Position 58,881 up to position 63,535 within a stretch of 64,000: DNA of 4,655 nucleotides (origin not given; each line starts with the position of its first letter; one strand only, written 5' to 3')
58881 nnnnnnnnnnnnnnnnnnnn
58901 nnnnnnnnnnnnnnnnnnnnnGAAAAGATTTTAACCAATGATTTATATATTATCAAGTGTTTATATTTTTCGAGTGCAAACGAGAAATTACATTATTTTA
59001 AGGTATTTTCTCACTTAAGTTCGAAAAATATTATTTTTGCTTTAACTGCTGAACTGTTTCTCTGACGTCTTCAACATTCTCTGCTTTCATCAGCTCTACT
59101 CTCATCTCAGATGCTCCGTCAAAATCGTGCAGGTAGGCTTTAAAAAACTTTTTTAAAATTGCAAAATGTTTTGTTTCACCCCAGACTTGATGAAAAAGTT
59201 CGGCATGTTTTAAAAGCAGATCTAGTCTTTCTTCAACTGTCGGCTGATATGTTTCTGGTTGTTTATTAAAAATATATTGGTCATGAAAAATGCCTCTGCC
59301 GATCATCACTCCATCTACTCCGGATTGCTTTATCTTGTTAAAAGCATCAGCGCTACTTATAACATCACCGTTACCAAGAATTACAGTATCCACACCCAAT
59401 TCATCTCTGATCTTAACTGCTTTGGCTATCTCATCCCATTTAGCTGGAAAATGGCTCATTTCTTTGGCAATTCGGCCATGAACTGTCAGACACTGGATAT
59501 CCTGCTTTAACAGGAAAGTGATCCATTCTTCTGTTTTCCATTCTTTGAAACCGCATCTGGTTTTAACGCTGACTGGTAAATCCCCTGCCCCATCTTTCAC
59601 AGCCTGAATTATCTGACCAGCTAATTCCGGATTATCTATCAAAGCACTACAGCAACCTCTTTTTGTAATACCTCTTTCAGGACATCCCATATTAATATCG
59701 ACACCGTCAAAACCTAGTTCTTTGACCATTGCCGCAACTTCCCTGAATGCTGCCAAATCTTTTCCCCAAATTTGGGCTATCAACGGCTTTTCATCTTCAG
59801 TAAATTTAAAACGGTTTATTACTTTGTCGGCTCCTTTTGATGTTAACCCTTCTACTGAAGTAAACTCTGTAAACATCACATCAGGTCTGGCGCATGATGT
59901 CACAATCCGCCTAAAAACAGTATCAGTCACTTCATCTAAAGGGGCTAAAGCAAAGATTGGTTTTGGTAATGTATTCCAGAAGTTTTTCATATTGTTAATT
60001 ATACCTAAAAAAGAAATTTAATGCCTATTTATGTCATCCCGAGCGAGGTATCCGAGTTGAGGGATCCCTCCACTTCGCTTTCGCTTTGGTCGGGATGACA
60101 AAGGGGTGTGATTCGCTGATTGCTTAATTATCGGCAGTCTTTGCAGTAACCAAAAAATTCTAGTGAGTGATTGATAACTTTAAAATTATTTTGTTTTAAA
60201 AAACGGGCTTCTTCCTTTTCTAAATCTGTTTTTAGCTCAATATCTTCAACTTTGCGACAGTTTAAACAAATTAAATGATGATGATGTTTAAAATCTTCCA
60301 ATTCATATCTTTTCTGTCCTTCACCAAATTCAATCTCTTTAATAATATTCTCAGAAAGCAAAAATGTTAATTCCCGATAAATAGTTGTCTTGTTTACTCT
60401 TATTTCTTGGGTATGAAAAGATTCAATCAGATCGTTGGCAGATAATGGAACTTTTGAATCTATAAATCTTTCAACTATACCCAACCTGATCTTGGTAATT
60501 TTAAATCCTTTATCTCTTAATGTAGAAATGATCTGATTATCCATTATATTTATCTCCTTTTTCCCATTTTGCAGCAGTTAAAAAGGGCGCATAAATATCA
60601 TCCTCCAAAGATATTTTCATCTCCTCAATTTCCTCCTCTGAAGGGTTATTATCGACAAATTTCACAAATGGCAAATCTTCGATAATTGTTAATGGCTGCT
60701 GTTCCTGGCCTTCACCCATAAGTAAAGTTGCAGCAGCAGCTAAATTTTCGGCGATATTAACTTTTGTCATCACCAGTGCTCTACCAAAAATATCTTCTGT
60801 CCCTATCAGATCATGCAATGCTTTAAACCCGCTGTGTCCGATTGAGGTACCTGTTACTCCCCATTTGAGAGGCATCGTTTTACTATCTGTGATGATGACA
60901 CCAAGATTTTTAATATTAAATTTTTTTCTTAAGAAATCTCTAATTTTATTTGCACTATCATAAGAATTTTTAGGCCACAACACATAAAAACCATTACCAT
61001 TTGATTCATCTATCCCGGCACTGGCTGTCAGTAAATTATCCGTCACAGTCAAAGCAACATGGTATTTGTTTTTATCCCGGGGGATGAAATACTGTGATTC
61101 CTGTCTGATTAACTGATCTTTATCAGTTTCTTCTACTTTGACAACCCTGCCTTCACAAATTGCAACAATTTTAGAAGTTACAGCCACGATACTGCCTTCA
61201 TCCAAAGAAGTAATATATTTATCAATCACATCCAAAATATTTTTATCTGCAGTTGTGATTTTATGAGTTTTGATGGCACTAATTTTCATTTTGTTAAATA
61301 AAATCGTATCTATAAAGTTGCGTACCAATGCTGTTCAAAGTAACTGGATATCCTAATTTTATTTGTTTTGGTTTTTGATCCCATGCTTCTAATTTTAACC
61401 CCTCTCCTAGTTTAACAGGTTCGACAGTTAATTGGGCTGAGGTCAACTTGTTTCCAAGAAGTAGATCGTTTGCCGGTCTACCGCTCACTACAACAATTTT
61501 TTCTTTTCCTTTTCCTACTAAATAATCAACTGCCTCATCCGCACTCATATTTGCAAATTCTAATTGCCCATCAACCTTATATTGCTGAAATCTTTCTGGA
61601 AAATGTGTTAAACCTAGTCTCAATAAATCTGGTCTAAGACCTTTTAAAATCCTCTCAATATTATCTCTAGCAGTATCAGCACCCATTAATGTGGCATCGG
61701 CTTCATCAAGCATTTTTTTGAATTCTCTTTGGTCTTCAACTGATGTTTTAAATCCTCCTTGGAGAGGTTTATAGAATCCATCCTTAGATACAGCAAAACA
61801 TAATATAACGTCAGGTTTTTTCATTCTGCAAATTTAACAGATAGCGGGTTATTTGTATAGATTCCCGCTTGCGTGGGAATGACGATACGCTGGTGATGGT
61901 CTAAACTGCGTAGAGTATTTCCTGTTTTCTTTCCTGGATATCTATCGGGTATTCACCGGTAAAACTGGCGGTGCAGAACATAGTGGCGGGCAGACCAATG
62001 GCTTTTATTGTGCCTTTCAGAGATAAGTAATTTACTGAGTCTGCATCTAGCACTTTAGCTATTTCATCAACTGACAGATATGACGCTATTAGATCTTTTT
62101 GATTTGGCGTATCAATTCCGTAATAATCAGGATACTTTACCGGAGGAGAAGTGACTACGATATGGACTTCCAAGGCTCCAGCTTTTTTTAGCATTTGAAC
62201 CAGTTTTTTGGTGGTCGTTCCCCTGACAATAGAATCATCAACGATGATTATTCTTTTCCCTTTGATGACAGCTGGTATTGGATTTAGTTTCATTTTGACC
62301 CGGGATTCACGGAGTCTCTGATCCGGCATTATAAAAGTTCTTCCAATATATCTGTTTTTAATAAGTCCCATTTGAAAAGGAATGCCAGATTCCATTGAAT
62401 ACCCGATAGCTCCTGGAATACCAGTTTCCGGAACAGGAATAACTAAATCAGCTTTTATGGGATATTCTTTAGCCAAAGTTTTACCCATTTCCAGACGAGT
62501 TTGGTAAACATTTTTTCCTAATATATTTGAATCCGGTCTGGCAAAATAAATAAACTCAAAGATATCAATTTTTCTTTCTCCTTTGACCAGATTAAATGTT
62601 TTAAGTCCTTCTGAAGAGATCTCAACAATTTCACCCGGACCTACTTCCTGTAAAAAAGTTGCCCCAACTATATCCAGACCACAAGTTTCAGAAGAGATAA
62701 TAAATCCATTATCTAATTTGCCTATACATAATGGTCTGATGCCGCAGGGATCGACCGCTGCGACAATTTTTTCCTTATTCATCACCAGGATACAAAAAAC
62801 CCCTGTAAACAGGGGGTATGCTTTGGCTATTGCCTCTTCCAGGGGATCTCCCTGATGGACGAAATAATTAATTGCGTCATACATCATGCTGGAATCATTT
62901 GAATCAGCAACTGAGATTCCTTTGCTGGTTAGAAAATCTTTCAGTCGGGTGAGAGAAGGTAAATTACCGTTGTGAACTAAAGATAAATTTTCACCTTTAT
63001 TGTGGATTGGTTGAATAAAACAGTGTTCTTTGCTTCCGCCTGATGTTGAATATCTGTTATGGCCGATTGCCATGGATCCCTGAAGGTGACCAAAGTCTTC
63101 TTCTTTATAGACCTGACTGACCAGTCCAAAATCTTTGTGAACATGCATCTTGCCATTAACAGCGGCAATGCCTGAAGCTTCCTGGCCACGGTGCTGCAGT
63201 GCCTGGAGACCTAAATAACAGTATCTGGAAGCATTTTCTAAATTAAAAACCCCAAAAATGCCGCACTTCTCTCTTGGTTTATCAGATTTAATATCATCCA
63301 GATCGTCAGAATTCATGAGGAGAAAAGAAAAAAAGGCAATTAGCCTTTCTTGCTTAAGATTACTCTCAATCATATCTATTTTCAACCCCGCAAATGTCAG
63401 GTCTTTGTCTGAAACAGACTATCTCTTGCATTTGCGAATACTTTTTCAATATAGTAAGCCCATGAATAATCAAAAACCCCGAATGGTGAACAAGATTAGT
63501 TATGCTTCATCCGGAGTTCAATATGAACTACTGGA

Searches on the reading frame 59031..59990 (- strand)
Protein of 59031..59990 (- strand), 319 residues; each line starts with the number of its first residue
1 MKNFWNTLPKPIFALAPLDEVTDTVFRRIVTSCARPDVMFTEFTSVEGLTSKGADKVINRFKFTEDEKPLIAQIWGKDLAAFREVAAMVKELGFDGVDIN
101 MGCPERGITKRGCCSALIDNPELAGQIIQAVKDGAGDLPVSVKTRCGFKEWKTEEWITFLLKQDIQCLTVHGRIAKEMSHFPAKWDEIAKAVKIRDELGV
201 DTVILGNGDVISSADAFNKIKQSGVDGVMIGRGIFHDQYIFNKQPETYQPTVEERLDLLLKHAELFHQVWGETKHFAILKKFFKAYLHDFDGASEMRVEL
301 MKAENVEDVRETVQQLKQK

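Call 66: search_protein_families(library=pfam, proteins=[window:59031-59990:-], max_evalue=0.001)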
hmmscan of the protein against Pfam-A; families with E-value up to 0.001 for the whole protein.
window:59031-59990:- (319 aa): 2 families
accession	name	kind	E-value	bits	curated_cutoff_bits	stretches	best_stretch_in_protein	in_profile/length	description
PF01207.24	Dus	-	8.3e-55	186.5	20.4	1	15-315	2-305/311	Dihydrouridine synthase (Dus)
PF01180.27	DHO_dh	-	0.00015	21.6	27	0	48-169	70-190/291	Dihydroorotate dehydrogenase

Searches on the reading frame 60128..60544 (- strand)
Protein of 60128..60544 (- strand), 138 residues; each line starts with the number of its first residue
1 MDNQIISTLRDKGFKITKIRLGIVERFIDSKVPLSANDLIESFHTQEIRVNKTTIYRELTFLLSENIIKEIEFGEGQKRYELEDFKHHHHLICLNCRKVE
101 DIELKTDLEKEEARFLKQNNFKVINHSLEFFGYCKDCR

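Call 43: search_protein_families(library=pfam, proteins=[window:60128-60544:-], max_evalue=0.001)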
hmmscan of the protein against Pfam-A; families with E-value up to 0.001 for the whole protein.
window:60128-60544:- (138 aa): 1 family
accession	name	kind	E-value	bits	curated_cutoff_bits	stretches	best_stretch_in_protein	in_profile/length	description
PF01475.25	FUR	-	6e-27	94.6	23.1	1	12-130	2-120/121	Ferric uptake regulator family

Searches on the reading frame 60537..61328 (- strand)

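Call 43: search_protein_families(library=pfam, proteins=[window:60537-61328:-], max_evalue=0.001)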
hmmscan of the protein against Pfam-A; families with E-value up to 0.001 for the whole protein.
window:60537-61328:- (263 aa): 1 family
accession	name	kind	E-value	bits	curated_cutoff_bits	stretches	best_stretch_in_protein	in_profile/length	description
PF01996.21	F420_ligase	-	1.3e-36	126.6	25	1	30-217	16-217/218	F420-0:Gamma-glutamyl ligase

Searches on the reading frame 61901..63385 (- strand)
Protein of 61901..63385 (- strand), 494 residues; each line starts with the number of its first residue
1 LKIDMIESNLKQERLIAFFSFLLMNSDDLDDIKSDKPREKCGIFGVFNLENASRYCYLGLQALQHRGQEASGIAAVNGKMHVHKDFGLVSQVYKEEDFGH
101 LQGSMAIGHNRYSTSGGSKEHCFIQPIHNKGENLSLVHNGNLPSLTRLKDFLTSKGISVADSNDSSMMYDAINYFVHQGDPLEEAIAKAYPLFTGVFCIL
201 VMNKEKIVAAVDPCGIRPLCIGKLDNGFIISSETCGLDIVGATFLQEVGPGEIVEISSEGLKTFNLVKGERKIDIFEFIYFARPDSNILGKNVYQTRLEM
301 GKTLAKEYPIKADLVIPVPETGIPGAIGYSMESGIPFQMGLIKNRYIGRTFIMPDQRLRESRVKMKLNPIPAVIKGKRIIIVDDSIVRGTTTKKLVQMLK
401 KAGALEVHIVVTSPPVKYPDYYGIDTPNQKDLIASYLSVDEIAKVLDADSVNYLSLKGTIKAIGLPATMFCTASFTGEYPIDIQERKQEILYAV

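Call 66: search_protein_families(library=pfam, proteins=[window:61901-63385:-], max_evalue=0.001)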
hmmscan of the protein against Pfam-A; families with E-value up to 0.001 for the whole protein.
window:61901-63385:- (494 aa): 3 families
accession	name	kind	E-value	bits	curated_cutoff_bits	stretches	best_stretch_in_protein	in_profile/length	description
PF13522.11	GATase_6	-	2.5e-12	47.4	27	1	102-233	9-130/130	Glutamine amidotransferase domain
PF13537.11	GATase_7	-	7.4e-12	45.8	25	1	124-234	13-118/123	Glutamine amidotransferase domain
PF00156.33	Pribosyltran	-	3.4e-09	36.6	26.3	1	306-412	24-123/158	Phosphoribosyl transferase domain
